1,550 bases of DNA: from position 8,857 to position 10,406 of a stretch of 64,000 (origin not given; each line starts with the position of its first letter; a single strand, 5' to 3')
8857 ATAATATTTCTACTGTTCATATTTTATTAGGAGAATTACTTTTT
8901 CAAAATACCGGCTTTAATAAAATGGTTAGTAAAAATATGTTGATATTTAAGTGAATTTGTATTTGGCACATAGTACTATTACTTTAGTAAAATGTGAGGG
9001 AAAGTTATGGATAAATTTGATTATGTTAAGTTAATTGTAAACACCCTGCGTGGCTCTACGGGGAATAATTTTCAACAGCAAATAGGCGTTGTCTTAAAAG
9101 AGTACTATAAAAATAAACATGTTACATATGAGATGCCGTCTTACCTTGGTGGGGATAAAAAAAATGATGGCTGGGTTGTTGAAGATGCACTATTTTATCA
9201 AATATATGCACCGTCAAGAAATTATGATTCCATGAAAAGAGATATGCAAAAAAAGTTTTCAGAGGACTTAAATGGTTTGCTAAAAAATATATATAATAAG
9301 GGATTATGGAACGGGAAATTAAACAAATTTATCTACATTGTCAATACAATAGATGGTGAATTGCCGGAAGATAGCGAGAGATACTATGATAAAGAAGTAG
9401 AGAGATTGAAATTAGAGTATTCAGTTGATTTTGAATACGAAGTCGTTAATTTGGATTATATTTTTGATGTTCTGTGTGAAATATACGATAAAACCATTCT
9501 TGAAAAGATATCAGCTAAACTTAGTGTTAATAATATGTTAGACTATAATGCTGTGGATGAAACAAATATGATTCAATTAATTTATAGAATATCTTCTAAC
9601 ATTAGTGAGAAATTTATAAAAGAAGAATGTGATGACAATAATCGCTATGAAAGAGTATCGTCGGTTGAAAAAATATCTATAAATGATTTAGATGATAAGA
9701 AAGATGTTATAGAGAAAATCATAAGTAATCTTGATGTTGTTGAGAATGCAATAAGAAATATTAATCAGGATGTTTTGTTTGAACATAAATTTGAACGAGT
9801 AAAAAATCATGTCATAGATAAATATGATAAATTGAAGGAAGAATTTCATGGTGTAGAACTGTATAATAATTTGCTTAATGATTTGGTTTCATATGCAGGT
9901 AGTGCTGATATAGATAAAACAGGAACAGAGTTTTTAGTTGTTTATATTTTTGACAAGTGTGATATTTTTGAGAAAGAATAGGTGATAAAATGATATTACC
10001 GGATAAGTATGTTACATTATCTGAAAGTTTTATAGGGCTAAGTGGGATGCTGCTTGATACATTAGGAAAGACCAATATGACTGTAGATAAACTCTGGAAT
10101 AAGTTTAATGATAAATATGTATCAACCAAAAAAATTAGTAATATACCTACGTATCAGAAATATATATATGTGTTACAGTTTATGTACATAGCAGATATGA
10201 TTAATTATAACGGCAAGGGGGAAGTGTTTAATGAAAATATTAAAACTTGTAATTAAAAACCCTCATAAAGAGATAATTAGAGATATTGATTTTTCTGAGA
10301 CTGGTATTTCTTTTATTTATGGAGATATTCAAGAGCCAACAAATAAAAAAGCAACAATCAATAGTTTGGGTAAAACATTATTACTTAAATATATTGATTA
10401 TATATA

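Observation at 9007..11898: Short Lamassu-type (ABC-three-component) anti-phage module at the end of the glycan cluster, with an atypical nuclease-like effector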

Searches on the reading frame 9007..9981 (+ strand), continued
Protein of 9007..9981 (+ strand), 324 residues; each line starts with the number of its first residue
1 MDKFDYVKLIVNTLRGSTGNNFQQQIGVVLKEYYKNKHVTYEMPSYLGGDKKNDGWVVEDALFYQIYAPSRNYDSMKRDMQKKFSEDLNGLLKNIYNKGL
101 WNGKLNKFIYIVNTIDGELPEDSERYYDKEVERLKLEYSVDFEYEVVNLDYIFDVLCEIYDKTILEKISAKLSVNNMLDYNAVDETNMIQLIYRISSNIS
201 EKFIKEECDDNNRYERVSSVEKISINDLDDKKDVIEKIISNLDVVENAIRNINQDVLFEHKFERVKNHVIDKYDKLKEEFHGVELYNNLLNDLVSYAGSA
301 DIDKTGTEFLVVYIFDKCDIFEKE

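Call 72: find_encoding_contigs(protein=P0002, flank=9000, max_places=2)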
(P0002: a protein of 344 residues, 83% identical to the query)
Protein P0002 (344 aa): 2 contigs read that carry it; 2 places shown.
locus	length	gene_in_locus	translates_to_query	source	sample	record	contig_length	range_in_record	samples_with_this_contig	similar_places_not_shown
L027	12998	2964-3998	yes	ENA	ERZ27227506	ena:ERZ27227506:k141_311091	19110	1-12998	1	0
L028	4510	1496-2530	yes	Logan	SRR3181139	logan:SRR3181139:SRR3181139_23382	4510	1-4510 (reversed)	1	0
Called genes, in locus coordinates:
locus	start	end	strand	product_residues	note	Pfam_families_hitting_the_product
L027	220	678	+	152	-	-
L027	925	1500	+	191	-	PF00589:Phage_integrase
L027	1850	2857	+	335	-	PF11185:DUF2971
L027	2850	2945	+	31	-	-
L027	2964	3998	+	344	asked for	-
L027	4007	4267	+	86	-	PF20293:MC6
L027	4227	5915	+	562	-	PF10088:DUF2326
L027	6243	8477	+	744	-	-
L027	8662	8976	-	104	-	PF13031:DUF3892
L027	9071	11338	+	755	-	PF13416:SBP_bac_8 (faint)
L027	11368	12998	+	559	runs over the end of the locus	PF16927:HisKA_7TM, PF13487:HD_5, PF01966:HD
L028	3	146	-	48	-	?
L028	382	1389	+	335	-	PF11185:DUF2971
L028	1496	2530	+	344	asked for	-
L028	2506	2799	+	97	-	PF20293:MC6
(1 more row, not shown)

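Call 73: find_encoding_contigs(protein=P0001, flank=9000, max_places=4)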
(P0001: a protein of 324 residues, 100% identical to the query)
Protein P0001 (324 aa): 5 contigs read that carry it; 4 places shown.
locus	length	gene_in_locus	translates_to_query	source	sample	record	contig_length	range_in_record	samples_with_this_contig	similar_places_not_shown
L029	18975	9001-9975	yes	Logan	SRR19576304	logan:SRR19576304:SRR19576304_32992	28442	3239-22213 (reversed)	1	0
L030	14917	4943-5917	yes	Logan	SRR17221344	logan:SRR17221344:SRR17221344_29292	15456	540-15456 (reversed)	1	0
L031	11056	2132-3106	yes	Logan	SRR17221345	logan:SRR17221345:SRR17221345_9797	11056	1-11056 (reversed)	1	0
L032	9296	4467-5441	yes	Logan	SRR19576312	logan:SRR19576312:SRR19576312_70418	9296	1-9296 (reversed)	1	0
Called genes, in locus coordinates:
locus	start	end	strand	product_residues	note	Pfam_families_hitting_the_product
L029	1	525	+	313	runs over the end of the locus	PF00535:Glycos_transf_2, PF10111:Glyco_tranf_2_2, PF13641:Glyco_tranf_2_3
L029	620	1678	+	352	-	PF00535:Glycos_transf_2, PF10111:Glyco_tranf_2_2, PF13641:Glyco_tranf_2_3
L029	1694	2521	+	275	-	PF00535:Glycos_transf_2 (weak)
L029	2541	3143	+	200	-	PF00908:dTDP_sugar_isom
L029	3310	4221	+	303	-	PF00535:Glycos_transf_2, PF13641:Glyco_tranf_2_3 (weak)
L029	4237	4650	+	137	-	PF05523:FdtA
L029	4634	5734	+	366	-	PF01757:Acyl_transf_3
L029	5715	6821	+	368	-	PF01041:DegT_DnrJ_EryC1, PF00155:Aminotran_1_2 (weak)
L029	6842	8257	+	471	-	PF01943:Polysacc_synt, PF13440:Polysacc_synt_3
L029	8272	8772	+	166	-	PF13302:Acetyltransf_3, PF13420:Acetyltransf_4, PF00583:Acetyltransf_1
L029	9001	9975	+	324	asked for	-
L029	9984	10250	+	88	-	PF20293:MC6 (weak)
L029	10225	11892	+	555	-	PF10088:DUF2326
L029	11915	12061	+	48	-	-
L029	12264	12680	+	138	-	-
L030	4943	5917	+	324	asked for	-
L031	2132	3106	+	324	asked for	-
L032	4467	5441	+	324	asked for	-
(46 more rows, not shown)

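Call 78: fold_search(model_id=the predicted structure, library=viral)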
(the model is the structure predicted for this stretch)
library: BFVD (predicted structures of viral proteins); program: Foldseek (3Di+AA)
matches with E <= 10: 371; with E <= 0.001: 0
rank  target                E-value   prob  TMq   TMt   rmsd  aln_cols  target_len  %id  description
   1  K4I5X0                4.2e-02  0.89  0.23  0.33   9.9       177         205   12  Uncharacterized protein [Salmonella phage STML-198]
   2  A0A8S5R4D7            4.7e-02  0.97  0.28  0.37   7.5       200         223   17  Uncharacterized protein [Podoviridae sp. ct8nN1]
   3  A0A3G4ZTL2            6.6e-02  0.92  0.23  0.17   9.0       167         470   16  Treble clef zinc finger domain-containing protein [Barrevirus sp.]
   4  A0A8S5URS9            1.0e-01  0.94  0.25  0.25   6.0       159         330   11  Restriction endonuclease [Siphoviridae sp. cthae16]
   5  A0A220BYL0            1.2e-01  0.47  0.20  0.15  18.0       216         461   15  (no name in the UniProt tables at hand)
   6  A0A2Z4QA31            1.3e-01  0.98  0.27  0.36   5.1       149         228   13  (no name in the UniProt tables at hand)
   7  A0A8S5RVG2            1.4e-01  0.21  0.15  0.21  17.0       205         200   14  PD-(D/E)XK nuclease superfamily protein [Siphoviridae sp. ctHip2]
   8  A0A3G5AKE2            1.8e-01  0.57  0.17  0.11  16.1       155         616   16  Restriction endonuclease [Solumvirus sp.]
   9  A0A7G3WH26            1.9e-01  0.93  0.27  0.45   5.7       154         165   14  Putative endodeoxyribonuclease I [Arthronema virus TR020]
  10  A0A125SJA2            2.7e-01  0.60  0.26  0.27  14.5       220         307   12  (no name in the UniProt tables at hand)
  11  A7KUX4                3.3e-01  0.47  0.22  0.25   8.1       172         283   12  (no name in the UniProt tables at hand)
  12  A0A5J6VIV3            3.3e-01  0.21  0.17  0.12  22.1       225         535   14  G domain-containing protein (Fragment) [Megaviridae environmental sample]
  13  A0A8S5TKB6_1          3.5e-01  0.14  0.20  0.10  18.8       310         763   13  Uncharacterized protein [Podoviridae sp. ctz6O13]
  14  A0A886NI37            3.9e-01  0.25  0.17  0.13   9.6       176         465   10  (no name in the UniProt tables at hand)
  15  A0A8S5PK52            4.1e-01  0.90  0.30  0.38   5.0       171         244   12  Restriction endonuclease [Siphoviridae sp. ctXBp18]
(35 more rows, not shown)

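Call 86: search_dna_similar(query=window:9007-9981:+, collection=plasmids, mode=protein, max_rows=15, max_evalue=0.00001)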
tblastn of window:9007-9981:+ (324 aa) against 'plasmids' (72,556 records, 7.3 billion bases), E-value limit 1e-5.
Records with a match: 3; places in all: 3; records where one place covers at least 80% of the query: 3.
Best place of each record, by identity: <60% 3.
By first word of the organism name: Phaeobacter 2; Yoonia 1.
By predicted mobility (MOB-suite, as given by PLSDB): non-mobilizable 3.
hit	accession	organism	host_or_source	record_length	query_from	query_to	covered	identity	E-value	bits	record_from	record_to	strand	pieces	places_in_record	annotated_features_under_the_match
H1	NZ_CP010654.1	Phaeobacter inhibens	cell culture,zooplankton aquaculture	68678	49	322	85%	24.2%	2e-8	64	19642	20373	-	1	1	ABC-three component system protein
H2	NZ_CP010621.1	Phaeobacter inhibens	cell culture,cleaning system aquaculture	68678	49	322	85%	24.2%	2e-8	64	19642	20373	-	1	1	ABC-three component system protein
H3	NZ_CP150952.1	Yoonia sp. BS5-3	cell culture,Marine algae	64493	49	322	85%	23.1%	5e-9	65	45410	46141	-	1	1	ABC-three component system protein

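Call 87: search_dna_similar(query=window:9007-9981:+, collection=phages, mode=protein, max_rows=15, max_evalue=0.00001)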
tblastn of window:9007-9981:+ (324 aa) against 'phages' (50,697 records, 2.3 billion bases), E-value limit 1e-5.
No match.

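Call 88: search_protein_families(library=pfam, proteins=[P0329, P0332, P0333, P0337, P0342, P0344, P0345, P0341, P0343, P0340], max_evalue=0.01)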
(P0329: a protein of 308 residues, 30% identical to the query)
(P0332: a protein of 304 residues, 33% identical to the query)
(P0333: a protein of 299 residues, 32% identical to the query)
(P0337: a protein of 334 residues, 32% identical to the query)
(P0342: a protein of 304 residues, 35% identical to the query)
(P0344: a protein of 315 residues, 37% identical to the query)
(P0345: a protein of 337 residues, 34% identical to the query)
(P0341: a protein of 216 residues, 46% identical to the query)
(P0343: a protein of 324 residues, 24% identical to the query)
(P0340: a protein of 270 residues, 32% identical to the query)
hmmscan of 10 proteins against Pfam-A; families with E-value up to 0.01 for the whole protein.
P0329 (308 aa): 1 family
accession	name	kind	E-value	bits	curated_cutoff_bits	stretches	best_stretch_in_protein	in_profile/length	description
PF20275.3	CTD10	-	4.8e-17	63.2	28.1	1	170-294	3-134/134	C-terminal domain 10 of the ABC-three component (ABC-3C) systems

P0332 (304 aa): 2 families
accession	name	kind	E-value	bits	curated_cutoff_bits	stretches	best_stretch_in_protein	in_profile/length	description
PF20275.3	CTD10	-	1.4e-15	58.4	28.1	1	170-295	2-134/134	C-terminal domain 10 of the ABC-three component (ABC-3C) systems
PF20277.3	CTD11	-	0.00023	22.2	27.7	1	234-294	82-138/138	C-terminal domain 11 of the ABC-three component (ABC-3C) systems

P0333 (299 aa): 0 families

P0337 (334 aa): 0 families

P0342 (304 aa): 1 family
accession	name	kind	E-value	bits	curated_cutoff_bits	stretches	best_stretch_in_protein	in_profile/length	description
PF20275.3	CTD10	-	2.1e-19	70.8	28.1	1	172-297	2-134/134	C-terminal domain 10 of the ABC-three component (ABC-3C) systems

P0344 (315 aa): 1 family
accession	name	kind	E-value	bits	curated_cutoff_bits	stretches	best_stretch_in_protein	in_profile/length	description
PF20275.3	CTD10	-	1e-15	58.9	28.1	1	178-310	1-134/134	C-terminal domain 10 of the ABC-three component (ABC-3C) systems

P0345 (337 aa): 1 family
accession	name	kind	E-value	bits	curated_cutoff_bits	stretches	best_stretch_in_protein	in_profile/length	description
PF20275.3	CTD10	-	1.4e-19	71.4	28.1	1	224-331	20-134/134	C-terminal domain 10 of the ABC-three component (ABC-3C) systems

P0341 (216 aa): 0 families

P0343 (324 aa): 1 family
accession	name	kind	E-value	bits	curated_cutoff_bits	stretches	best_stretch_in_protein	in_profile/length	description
PF20275.3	CTD10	-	1.9e-05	25.6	28.1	1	193-280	3-89/134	C-terminal domain 10 of the ABC-three component (ABC-3C) systems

P0340 (270 aa): 2 families
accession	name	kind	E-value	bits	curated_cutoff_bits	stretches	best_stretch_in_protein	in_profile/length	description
PF20275.3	CTD10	-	1.7e-15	58.2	28.1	1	139-261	3-134/134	C-terminal domain 10 of the ABC-three component (ABC-3C) systems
PF20277.3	CTD11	-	1.5e-08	35.7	27.7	1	137-260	12-138/138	C-terminal domain 11 of the ABC-three component (ABC-3C) systems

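Call 97: find_related_loci(query=A1, collection=genome_contigs, flank=4000)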
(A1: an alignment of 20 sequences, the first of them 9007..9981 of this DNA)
Query A1 (324 aa) in genome_contigs; peptide patterns used: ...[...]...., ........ (x = any residue, [..] = any of these).
133 stretches matched a pattern; 33 encode a relative of the query (tblastn E <= 1e-3); 32 distinct loci.
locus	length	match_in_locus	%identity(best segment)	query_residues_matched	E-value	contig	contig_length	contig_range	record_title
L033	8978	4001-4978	58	1-324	2e-128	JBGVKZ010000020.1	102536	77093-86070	MAG: Lachnospiraceae bacterium isolate fecal_MAG_293 fecal_MAG_293_contig_0020, whole genome shotgun sequence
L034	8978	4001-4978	60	1-324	4e-124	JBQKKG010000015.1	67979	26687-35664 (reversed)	Lachnospiraceae bacterium LCP25S3_G4 contig00015, whole genome shotgun sequence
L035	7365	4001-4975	60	1-324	2e-123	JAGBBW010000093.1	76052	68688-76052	MAG: Lachnospiraceae bacterium isolate RGIG8977 Water_deer_Rectum-2__c406745, whole genome shotgun sequence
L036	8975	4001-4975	59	1-324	6e-123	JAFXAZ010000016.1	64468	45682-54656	MAG: Lachnospiraceae bacterium isolate RGIG6251 Sheep_Rectum-2__c394, whole genome shotgun sequence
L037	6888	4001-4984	56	2-324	2e-115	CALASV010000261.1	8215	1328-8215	MAG TPA_asm: uncultured Clostridia bacterium isolate SRR6425820_bin.26_CONCOCT_v1.1_MAG genome assembly, contig: ERZ1767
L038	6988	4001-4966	54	1-324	9e-109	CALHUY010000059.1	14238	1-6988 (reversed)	MAG TPA_asm: uncultured Solobacterium sp. isolate ERR589382_bin.92_CONCOCT_v1.1_MAG genome assembly, contig: ERZ772781.6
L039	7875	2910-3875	54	1-324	5e-108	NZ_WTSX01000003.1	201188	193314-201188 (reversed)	Erysipelothrix anatis strain D17_0559-3-2-1 NODE_3_length_201188_cov_156.949732, whole genome shotgun sequence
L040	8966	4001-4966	52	1-324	8e-108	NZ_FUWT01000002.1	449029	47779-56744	Clostridium tetani strain ATCC 19406, whole genome shotgun sequence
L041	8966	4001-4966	53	1-324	3e-106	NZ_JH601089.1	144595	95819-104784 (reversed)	Helcococcus kunzii ATCC 51366 supercont1.2, whole genome shotgun sequence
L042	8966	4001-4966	53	1-324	1e-105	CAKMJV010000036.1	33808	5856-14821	uncultured Clostridia bacterium isolate OKU2 genome assembly, contig: MEGAHIT_co_assembly_000000027187, whole genome sho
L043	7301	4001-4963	52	1-323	1e-103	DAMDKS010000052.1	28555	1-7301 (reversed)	MAG TPA_asm: Oceanobacillus sp. isolate CTOTU50557 NODE_215_length_28555_cov_12.919930, whole genome shotgun sequence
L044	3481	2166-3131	52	1-324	4e-104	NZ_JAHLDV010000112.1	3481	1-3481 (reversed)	Clostridium frigoris strain DSM 14204 contig00112, whole genome shotgun sequence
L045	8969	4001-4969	49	1-324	2e-98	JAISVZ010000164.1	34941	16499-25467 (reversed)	MAG: Clostridiales bacterium isolate Mx356_bin60 k119_473773, whole genome shotgun sequence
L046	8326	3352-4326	49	1-324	5e-94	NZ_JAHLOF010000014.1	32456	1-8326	Metaclostridioides mangenotii strain N8 No8_ctg0014, whole genome shotgun sequence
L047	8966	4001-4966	46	1-324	3e-93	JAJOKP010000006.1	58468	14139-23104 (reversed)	MAG: Clostridiales bacterium isolate MAG-2163 c_000000000010, whole genome shotgun sequence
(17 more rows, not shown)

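Call 108: find_homologous_proteins(query=P0272, region=1-195, max_evalue=0.001)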
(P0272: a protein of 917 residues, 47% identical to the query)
Query P0272, residues 1-195 (195 aa): 2 proteins with E <= 0.001 among 1237 candidates.
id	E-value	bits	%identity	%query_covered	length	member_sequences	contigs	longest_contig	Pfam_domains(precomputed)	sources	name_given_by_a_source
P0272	1.1e-121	422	100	100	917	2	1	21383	PF05729.19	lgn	-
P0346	1.3e-103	363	88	100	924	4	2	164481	PF05729.19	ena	-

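Call 109: find_encoding_contigs(protein=P0346, flank=7000, max_places=1)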
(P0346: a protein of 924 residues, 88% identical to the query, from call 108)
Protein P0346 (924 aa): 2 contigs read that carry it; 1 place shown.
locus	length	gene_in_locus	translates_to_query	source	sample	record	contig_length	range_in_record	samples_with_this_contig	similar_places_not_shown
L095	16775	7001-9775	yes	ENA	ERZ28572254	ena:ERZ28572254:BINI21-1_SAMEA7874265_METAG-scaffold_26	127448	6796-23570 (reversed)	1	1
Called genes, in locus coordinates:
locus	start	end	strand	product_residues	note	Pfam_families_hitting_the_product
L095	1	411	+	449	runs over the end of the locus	PF01420:Methylase_S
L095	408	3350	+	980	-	PF04313:HSDR_N, PF00270:DEAD (faint), PF04851:ResIII, PF18766:SWI2_SNF2, PF22679:T1R_D3-like, PF11867:T1RH-like_C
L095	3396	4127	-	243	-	PF01863:YgjP-like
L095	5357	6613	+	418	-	-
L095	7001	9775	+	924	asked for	PF05729:NACHT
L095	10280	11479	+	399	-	-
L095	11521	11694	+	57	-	-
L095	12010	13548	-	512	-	PF13289:SIR2_2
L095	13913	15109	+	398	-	PF14657:Arm-DNA-bind_4, PF14659:Phage_int_SAM_3, PF00589:Phage_integrase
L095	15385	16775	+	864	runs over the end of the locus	PF28530:DUF8426, PF07728:AAA_5, PF28529:McrB_lid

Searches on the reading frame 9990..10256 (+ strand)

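Call 3: search_protein_families(library=padloc, proteins=[window:9990-10256:+], max_evalue=1)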
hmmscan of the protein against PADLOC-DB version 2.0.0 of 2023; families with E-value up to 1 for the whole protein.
window:9990-10256:+ (88 aa): 0 families

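Call 4: search_protein_families(library=pfam, proteins=[window:9990-10256:+], max_evalue=1)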
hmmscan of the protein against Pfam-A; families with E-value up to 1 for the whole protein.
window:9990-10256:+ (88 aa): 4 families
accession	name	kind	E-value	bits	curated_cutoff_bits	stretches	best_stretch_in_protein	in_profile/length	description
PF20293.4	MC6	-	3.7e-08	33.7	27.2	1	3-79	1-73/76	ABC-three component (ABC-3C) system Middle Component 6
PF20292.4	MC7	-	0.00026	21.4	27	1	3-78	1-67/69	ABC-three component (ABC-3C) system Middle Component 7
PF18472.7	HP1451_C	-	0.0078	16.7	25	1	30-51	38-59/67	HP1451 C-terminal domain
PF17011.10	DUF5093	-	0.02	15.6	27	1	38-78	46-81/131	Domain of unknown function (DUF5093)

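Call 5: search_protein_families(library=ncbifam, proteins=[window:9990-10256:+], max_evalue=1)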
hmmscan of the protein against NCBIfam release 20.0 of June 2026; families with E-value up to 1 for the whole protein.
window:9990-10256:+ (88 aa): 0 families

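Call 8: search_protein_families(library=phrogs, proteins=[window:9990-10256:+], max_evalue=1)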
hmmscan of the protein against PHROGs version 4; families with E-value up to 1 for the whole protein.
window:9990-10256:+ (88 aa): 2 families
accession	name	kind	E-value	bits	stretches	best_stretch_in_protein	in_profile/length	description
phrog_6259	-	unknown function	0.023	15.6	1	1-79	1-70/74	-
phrog_35010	-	unknown function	0.081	14.3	1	19-70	37-90/115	-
